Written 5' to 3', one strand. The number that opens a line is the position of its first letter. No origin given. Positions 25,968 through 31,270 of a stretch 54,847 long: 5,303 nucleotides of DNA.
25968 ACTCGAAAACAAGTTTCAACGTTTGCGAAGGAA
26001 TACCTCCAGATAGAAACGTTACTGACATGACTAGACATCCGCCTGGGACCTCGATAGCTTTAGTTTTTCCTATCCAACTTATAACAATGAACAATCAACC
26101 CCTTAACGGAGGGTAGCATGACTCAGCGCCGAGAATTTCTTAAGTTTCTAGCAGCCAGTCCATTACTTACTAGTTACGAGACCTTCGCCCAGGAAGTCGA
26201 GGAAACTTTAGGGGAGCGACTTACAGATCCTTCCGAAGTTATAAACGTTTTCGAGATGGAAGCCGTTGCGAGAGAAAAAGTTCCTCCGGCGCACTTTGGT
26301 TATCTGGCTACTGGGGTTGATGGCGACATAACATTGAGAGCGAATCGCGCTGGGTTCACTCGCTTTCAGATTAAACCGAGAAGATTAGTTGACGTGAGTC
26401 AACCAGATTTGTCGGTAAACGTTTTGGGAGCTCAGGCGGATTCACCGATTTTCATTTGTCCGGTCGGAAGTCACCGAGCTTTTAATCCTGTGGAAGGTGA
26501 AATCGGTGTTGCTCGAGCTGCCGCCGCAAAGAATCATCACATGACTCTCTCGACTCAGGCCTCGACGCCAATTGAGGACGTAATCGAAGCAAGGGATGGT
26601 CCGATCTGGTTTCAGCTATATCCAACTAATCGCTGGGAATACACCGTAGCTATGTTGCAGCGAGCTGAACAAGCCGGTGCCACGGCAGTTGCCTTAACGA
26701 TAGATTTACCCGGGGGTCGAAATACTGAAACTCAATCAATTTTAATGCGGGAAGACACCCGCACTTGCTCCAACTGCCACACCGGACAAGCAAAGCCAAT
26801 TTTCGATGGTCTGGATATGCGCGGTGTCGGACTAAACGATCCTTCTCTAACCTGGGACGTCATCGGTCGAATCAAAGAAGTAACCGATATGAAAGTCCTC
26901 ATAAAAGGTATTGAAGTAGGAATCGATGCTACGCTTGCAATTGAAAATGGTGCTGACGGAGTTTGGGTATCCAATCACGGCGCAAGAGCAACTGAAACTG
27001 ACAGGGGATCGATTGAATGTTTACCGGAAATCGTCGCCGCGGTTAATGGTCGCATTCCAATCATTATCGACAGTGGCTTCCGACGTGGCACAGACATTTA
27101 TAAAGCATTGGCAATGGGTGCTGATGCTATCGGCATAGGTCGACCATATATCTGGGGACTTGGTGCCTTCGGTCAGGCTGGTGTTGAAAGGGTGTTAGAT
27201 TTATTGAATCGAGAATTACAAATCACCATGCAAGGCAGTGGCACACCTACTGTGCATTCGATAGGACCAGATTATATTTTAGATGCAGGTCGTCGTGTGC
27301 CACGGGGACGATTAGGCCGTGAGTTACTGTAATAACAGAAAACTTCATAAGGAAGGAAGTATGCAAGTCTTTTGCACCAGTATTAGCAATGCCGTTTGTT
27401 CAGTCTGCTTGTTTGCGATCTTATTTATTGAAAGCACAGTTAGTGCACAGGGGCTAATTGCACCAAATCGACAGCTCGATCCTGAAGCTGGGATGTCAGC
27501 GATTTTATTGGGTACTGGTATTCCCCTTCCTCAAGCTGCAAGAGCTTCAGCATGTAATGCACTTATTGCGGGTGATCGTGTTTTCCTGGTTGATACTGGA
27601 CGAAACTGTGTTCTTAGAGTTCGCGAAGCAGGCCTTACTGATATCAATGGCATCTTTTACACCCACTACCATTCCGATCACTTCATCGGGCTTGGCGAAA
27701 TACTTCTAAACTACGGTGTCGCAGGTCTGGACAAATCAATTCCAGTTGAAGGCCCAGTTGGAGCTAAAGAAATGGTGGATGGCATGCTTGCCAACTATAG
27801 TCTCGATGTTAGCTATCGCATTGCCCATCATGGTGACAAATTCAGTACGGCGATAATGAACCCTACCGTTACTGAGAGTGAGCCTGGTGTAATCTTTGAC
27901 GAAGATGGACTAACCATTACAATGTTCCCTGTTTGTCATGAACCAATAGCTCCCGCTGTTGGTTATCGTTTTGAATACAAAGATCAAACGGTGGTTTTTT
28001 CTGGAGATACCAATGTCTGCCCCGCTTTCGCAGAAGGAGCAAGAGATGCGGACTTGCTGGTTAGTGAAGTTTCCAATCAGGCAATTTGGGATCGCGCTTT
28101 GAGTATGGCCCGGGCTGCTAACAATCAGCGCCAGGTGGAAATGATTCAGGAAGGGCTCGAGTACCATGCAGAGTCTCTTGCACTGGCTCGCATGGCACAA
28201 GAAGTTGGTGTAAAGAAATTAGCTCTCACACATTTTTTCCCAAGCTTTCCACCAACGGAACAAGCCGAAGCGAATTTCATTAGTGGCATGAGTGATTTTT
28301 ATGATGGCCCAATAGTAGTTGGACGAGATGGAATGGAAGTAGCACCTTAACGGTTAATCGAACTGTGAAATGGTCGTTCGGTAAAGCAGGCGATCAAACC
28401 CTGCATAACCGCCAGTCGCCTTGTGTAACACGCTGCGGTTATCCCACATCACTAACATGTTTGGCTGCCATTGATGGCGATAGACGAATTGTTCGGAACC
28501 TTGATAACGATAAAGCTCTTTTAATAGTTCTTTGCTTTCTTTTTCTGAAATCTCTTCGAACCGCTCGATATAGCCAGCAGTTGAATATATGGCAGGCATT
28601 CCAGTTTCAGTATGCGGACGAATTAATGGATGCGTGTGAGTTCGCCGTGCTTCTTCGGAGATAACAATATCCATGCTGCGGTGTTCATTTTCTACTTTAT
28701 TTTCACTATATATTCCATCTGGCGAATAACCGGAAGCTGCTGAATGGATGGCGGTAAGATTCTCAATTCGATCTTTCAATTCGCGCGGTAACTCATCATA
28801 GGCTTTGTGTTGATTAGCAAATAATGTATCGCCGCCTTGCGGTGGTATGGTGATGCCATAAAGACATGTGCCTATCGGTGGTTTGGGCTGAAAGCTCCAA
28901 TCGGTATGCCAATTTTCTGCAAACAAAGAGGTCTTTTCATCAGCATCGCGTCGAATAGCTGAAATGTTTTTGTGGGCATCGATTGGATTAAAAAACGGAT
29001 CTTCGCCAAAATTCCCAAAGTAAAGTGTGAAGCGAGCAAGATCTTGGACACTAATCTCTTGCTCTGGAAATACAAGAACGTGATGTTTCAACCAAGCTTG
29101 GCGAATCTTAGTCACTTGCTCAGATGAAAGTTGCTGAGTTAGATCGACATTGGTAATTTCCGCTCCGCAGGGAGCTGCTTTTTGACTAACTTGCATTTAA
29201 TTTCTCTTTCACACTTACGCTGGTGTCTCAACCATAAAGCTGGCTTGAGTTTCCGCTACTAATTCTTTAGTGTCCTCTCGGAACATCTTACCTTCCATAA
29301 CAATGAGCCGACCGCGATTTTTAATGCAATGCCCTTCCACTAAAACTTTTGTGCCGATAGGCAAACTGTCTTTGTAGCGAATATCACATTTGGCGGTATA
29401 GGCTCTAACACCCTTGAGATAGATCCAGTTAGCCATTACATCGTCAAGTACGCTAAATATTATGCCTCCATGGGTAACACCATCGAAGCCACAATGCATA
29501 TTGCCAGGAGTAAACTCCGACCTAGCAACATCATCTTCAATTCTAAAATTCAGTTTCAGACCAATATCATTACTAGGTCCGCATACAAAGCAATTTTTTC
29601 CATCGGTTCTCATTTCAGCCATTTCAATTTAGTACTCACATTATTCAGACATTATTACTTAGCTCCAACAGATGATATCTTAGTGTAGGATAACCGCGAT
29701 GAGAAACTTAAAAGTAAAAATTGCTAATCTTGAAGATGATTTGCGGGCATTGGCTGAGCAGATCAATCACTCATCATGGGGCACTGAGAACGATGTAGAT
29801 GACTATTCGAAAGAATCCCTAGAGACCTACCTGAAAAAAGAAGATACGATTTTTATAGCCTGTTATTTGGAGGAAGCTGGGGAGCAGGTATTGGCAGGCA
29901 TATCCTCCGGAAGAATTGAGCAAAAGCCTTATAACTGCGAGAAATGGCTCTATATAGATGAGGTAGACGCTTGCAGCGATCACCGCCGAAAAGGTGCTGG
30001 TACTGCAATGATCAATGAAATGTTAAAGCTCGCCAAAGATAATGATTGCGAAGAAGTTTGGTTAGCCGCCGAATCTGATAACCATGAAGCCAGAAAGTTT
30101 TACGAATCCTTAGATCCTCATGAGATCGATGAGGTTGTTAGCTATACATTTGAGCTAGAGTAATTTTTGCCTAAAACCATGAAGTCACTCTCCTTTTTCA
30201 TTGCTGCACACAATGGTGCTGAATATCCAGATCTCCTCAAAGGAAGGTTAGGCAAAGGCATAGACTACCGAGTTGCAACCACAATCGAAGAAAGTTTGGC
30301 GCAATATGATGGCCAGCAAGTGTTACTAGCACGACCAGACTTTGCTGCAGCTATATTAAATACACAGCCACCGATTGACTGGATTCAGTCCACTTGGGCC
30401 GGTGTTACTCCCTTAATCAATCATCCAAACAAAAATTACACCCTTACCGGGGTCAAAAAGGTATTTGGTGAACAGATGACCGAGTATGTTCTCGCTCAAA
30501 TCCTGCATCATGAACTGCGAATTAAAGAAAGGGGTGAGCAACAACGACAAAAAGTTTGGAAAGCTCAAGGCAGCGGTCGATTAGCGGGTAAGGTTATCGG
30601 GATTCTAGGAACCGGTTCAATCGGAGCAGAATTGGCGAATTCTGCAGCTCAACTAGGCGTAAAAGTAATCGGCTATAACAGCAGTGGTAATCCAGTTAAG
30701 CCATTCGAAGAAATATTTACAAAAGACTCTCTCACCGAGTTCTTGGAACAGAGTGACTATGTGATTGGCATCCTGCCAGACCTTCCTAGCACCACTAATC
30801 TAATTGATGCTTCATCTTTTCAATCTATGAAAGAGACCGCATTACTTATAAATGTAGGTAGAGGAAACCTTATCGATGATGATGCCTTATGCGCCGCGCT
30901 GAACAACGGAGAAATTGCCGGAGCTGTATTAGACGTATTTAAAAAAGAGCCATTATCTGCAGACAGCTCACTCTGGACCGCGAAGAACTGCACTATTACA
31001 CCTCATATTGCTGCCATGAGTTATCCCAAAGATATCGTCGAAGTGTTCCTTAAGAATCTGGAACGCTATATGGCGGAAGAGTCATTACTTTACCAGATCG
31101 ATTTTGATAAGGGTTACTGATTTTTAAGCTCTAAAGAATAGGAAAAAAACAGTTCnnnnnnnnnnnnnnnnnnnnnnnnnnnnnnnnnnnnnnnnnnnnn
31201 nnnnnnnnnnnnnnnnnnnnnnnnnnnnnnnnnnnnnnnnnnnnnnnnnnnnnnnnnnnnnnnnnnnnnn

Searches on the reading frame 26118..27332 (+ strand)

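Call 8: search_protein_families(library=pfam, proteins=[window:26118-27332:+], max_evalue=0.001)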
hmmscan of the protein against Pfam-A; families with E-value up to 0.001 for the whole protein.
window:26118-27332:+ (404 aa): 4 families
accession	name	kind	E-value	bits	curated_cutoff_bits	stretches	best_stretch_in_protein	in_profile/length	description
PF01070.24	FMN_dh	-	8.9e-105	351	24.9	1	51-387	1-348/350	FMN-dependent dehydrogenase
PF05690.20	ThiG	-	0.00024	21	23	0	309-338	174-201/247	Thiazole biosynthesis protein ThiG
PF01645.23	Glu_synthase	-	0.00027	20.7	20.4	1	311-347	274-310/369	Conserved region in glutamate synthase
PF03060.21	NMO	-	0.00052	19.9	28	1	287-343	171-224/331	Nitronate monooxygenase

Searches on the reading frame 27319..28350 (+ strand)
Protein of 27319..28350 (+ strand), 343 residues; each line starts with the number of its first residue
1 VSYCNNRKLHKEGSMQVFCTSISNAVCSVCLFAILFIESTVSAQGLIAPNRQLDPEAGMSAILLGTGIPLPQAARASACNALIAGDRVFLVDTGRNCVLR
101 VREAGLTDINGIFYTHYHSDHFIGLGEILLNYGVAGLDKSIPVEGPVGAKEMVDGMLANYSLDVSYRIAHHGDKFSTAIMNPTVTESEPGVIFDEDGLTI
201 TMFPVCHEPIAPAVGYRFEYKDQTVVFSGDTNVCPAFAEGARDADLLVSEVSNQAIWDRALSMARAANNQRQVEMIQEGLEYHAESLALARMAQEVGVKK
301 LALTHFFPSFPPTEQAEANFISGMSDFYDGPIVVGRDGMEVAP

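Call 8: search_protein_families(library=pfam, proteins=[window:27319-28350:+], max_evalue=0.001)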
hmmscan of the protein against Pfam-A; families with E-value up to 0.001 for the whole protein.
window:27319-28350:+ (343 aa): 2 families
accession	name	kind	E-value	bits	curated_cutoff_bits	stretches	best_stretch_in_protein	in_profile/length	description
PF12706.13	Lactamase_B_2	-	7.9e-13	48.9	27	1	89-306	3-200/200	Beta-lactamase superfamily domain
PF00753.33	Lactamase_B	-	1.2e-11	45.3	22.7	1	82-231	11-150/196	Metallo-beta-lactamase superfamily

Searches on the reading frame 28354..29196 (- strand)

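Call 8: search_protein_families(library=pfam, proteins=[window:28354-29196:-], max_evalue=0.001)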
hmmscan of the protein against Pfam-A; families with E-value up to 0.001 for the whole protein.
window:28354-29196:- (280 aa): 1 family
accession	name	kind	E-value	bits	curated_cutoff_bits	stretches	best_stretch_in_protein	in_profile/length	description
PF02668.22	TauD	-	7.2e-63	213.4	27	1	8-275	6-267/267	Taurine catabolism dioxygenase TauD, TfdA family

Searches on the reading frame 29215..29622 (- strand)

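Call 8: search_protein_families(library=pfam, proteins=[window:29215-29622:-], max_evalue=0.001)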
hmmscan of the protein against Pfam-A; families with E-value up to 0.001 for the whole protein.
window:29215-29622:- (135 aa): 1 family
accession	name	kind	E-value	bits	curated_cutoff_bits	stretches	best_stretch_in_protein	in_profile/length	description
PF03061.28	4HBT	-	2.2e-08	34.8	20.6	1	48-120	2-77/79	Thioesterase superfamily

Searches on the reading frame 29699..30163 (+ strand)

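Call 8: search_protein_families(library=pfam, proteins=[window:29699-30163:+], max_evalue=0.001)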
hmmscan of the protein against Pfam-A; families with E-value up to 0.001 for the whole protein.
window:29699-30163:+ (154 aa): 3 families
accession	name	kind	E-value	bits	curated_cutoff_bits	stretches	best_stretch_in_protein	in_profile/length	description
PF00583.31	Acetyltransf_1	-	5.7e-15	56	20.7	1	34-138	17-114/116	Acetyltransferase (GNAT) family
PF13508.13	Acetyltransf_7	-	1.5e-07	32.1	27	1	57-138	8-80/84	Acetyltransferase (GNAT) domain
PF13673.13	Acetyltransf_10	-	5.8e-05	23.5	23.6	1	37-144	18-111/128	Acetyltransferase (GNAT) domain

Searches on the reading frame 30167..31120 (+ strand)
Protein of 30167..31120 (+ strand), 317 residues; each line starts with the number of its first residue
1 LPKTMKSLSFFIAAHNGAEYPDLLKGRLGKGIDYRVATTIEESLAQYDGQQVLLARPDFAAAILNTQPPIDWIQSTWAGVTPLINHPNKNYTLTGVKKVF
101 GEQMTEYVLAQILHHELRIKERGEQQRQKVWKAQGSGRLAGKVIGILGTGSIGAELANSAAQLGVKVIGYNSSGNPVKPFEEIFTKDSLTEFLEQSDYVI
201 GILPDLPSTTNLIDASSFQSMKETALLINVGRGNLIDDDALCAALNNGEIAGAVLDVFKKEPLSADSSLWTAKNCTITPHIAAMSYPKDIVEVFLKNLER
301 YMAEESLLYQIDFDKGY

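Call 8: search_protein_families(library=pfam, proteins=[window:30167-31120:+], max_evalue=0.001)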
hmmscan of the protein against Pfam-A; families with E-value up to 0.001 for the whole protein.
window:30167-31120:+ (317 aa): 2 families
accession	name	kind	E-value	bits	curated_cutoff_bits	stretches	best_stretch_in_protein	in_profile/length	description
PF02826.25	2-Hacid_dh_C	-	1.2e-53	181.6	25.1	1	110-282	2-178/178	D-isomer specific 2-hydroxyacid dehydrogenase, NAD binding domain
PF03446.21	NAD_binding_2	-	2.1e-07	31.5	21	1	144-246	2-108/161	NAD binding domain of 6-phosphogluconate dehydrogenase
